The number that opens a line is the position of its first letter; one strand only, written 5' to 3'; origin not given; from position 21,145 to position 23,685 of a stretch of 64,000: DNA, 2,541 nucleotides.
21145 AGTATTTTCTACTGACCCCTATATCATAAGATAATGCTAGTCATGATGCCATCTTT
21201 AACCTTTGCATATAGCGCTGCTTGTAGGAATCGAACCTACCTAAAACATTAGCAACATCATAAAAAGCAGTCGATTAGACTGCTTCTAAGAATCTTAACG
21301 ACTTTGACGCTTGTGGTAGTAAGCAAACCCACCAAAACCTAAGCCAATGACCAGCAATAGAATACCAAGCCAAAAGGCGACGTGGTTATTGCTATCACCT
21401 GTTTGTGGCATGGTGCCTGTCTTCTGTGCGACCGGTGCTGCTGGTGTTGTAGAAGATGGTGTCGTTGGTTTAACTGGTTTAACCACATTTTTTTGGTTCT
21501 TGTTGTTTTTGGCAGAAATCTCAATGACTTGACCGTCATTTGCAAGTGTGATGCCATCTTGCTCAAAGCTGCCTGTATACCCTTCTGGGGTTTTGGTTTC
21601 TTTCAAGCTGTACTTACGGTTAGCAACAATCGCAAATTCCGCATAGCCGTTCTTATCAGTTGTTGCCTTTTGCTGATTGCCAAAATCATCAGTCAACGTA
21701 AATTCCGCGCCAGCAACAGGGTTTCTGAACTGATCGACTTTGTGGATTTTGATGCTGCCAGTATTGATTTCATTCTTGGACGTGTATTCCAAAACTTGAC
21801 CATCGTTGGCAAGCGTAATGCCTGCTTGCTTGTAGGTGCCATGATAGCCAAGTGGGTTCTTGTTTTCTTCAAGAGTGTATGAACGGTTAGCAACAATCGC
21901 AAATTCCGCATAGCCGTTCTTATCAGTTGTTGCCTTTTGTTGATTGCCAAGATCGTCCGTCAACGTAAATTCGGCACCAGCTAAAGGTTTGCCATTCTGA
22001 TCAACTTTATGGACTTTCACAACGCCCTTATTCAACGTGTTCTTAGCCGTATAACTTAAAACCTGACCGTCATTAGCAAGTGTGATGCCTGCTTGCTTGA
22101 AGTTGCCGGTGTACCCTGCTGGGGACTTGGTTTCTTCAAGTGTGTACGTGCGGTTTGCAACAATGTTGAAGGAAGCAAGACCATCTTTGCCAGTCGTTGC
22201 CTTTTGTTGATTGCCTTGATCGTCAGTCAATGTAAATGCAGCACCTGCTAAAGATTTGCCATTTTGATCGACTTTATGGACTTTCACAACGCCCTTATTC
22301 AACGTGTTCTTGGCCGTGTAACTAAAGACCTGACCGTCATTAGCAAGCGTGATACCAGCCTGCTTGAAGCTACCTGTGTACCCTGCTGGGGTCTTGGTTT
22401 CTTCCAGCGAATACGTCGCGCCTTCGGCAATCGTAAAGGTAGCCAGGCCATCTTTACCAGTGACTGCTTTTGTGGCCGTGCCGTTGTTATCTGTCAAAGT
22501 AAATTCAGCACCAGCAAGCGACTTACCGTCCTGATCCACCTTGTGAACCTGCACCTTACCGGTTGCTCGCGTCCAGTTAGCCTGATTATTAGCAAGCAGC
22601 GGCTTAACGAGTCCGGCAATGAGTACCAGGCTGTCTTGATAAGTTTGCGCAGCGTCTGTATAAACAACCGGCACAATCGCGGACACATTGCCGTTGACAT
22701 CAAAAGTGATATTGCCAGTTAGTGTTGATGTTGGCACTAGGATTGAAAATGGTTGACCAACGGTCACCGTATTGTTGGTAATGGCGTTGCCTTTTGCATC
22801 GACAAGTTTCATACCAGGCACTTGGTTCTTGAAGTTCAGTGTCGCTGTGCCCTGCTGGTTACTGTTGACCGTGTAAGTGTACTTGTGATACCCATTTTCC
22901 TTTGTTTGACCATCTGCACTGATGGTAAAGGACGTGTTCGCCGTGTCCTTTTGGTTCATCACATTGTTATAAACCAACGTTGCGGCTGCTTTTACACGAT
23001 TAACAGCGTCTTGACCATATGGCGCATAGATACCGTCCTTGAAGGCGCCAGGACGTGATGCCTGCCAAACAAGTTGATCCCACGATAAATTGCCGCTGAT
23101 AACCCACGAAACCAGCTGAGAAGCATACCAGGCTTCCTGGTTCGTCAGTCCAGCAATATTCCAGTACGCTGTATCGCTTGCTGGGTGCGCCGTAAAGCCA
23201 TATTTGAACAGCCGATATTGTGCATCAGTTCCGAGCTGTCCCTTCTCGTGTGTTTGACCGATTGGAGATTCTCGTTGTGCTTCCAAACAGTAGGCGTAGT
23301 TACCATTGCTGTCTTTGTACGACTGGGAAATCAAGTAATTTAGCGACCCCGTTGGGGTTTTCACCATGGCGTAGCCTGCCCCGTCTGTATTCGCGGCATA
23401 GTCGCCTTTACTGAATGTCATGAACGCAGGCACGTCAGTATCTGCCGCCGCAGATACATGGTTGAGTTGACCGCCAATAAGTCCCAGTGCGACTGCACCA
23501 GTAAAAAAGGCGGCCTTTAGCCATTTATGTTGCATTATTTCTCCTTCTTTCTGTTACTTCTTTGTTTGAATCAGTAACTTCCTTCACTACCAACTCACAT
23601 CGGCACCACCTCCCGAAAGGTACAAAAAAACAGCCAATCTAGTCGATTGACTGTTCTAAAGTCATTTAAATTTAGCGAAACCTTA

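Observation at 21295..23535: Conjugative-element adhesin with a probable internal-thioester domain plus Cna-B isopeptide repeats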

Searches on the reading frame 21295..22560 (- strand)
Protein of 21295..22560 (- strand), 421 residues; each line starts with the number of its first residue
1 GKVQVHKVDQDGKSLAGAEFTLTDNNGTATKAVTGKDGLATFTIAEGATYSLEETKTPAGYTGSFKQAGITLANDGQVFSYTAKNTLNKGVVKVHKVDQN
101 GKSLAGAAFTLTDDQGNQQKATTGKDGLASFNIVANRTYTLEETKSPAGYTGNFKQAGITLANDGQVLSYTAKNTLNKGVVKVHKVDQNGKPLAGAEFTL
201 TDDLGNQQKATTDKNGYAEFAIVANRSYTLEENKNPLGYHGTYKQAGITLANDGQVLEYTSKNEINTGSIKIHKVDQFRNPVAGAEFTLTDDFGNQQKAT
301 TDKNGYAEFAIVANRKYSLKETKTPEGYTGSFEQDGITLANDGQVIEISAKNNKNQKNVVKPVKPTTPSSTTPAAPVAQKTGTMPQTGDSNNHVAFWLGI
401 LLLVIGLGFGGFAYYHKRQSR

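Call 25: search_solved_structures(query=window:21295-22560:-, max_evalue=0.00001, show_alignments=2)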
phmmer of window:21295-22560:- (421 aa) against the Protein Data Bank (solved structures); distinct sequences matched with E-value up to 0.00001: 5.
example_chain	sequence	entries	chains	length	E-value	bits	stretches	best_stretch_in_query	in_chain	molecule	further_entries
6fwv_A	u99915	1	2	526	4.5e-21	78.7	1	74-354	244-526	Collagen Adhesion protein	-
6m7c_A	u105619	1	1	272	3.2e-09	39.6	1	92-173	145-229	Pilus assembly protein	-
7bvx_A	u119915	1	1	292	3.9e-09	39.4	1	92-173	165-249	Pilus assembly protein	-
3rkp_A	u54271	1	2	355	2.5e-06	30.1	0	85-192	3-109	Collagen adhesion protein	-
3kpt_A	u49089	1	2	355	2.6e-06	30.1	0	85-192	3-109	Collagen adhesion protein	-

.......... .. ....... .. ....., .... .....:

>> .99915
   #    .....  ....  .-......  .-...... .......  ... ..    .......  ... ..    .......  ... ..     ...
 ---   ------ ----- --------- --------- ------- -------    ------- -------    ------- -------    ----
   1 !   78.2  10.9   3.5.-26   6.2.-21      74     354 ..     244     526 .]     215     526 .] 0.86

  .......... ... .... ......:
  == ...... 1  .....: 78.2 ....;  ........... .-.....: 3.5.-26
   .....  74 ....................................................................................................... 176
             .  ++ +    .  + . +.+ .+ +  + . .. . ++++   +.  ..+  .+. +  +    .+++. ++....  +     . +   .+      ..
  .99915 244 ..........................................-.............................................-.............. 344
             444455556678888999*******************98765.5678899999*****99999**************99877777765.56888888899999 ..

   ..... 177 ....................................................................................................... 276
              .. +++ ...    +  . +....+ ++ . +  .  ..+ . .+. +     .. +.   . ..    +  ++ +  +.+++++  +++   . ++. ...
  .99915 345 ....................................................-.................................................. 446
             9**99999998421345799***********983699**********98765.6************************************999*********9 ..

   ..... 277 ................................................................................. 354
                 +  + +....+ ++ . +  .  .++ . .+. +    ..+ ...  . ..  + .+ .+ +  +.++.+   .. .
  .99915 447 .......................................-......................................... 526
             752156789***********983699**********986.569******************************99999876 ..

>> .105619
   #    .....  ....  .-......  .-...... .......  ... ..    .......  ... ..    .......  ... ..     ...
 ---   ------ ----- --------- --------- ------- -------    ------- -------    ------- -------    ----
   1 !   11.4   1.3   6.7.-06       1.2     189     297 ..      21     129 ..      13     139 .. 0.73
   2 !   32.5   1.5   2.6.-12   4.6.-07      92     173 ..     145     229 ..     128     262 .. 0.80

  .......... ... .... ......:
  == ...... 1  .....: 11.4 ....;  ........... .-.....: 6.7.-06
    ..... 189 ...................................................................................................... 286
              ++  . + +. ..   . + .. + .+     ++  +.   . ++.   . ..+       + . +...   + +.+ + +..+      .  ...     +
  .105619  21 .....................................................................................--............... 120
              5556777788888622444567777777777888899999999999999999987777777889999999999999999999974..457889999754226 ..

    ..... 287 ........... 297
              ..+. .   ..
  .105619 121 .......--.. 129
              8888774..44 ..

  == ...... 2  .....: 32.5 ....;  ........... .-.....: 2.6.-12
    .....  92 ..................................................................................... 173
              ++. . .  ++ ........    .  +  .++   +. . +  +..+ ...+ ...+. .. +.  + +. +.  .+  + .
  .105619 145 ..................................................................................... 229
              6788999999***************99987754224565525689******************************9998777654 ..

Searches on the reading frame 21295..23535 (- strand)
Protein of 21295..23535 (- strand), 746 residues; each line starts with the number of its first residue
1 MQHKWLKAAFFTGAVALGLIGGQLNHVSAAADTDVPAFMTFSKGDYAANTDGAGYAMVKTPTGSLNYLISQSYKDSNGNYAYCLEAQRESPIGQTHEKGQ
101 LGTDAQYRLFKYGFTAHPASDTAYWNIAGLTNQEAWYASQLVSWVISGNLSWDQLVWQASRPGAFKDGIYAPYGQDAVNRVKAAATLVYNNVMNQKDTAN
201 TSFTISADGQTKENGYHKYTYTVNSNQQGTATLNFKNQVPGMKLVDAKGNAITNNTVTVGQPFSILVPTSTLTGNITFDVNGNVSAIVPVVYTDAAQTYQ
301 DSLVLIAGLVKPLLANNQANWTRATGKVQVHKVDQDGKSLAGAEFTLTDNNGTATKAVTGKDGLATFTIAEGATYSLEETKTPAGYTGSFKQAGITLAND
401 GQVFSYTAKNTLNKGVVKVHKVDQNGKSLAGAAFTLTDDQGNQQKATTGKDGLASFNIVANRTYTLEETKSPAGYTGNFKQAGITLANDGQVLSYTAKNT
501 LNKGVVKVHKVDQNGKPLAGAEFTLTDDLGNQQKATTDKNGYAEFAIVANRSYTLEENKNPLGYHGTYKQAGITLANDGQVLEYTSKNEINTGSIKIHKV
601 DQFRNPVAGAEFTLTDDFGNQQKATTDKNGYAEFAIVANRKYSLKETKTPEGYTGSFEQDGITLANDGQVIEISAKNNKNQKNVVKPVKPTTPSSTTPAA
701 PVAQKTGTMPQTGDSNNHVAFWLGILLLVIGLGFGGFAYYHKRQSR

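Call 3: search_protein_families(library=pfam, proteins=[window:21295-23535:-], max_evalue=1)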
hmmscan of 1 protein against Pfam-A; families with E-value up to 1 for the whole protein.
window:21295-23535:- (746 aa): 18 families
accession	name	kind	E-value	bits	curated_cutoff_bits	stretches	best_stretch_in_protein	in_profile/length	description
PF17802.7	SpaA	-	5.5e-68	225.6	23.1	4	416-500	2-90/91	Prealbumin-like fold domain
PF13620.12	CarboxypepD_reg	-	5.3e-15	56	32.3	4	511-556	7-53/82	Carboxypeptidase regulatory-like domain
PF24025.1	Ig_DR_A0283-like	-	5.8e-12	46.3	27.1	4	417-466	9-60/102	DR_A0283-like, Ig-like domain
PF02369.22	Big_1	-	2.1e-11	44.2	34.9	4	505-549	20-68/93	Bacterial Ig-like domain (group 1)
PF17789.7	MG4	-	2.8e-09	37.5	24.7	2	506-547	18-60/95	Macroglobulin domain MG4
PF11974.14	bMG3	-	4.7e-09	36.6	34.9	2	496-551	7-62/103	Bacterial alpha-2-macroglobulin MG3 domain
PF10670.15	DUF4198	-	2.7e-08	34.6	34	2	511-548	153-196/209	Domain of unknown function (DUF4198)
PF05688.17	BIg21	-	1.6e-05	25.8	27.4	2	506-574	6-66/109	Bacterial Immunoglobulin-like 21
PF01054.23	MMTV_SAg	-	0.00055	20.6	25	0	641-665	49-73/92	Mouse mammary tumour virus superantigen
PF20598.4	DUF6795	-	0.0017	19.1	27.4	1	511-552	5-50/103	Domain of unknown function (DUF6795)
PF21739.2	DUF6866_N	-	0.002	18.3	27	1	129-206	39-114/153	Family of unknown function (DUF6866) N-terminal domain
PF24107.1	DUF7382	-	0.0094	16.2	27.4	0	506-544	22-63/65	Domain of unknown function (DUF7382)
PF18067.7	Lipase_C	-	0.012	16.7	27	0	489-549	6-69/96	Lipase C-terminal domain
PF20610.3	TED_2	-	0.013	15.9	27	1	73-108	23-58/131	Thioester domain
PF24388.1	Permuted_GreAB-C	-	0.022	14.9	27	0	429-456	20-51/54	Permuted GreAB-C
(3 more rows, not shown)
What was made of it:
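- On CnaB-type isopeptide domains (Pfam SpaA PF17802): 225.6 bits against 23.1, four stretches (call 3)
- On Sortase-dependent (LPXTG) cell-wall-anchored proteins: Pfam Gram_pos_anchor is below threshold at 13.4 against 20 (call 3).
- SpaA x4 (call 3).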

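Call 4: search_protein_families(library=ncbifam, proteins=[window:21295-23535:-], max_evalue=1)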
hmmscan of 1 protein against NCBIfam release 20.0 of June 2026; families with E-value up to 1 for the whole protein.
window:21295-23535:- (746 aa): 6 families
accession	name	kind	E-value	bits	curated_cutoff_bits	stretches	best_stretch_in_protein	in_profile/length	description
NF033902.0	iso_D2_wall_anc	subfamily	1.7e-12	46.9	95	4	411-502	376-497/540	SpaH/EbpB family LPXTG-anchored major pilin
NF053819.1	EF0750_LPXTG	subfamily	1.5e-07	31.9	47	1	679-734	44-98/105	EF2685/EF0750 family sortase-dependent surface protein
TIGR01167.1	LPXTG_anchor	domain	0.00011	22.6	15.9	1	709-735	2-27/34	LPXTG cell wall anchor domain-containing protein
NF045620.1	Sfum_1244_fam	hypoth_equivalog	0.015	14.3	150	1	130-197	42-109/339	Sfum_1244 family protein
NF007236.0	PRK09665.1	equivalog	0.028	14.2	139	0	479-507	5-33/150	PTS galactitol transporter subunit IIA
NF011625.2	PRK15051.1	equivalog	0.15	12.3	92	1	699-733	15-50/111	4-amino-4-deoxy-L-arabinose-phosphoundecaprenol flippase subunit ArnE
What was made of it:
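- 21298..21411 (-): Cell-wall sorting signal: MPQTG-D, a hydrophobic helix and a basic tail HKRQSR (aa 709-746). TIGR01167 LPXTG_anchor scores 22.6 bits against a cut-off of 15.9 (call 4).
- On Sortase-dependent (LPXTG) cell-wall-anchored proteins: TIGR01167 scores 22.6 against 15.9 (call 4).
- TIGR01167 scores above its cut-off (call 4).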
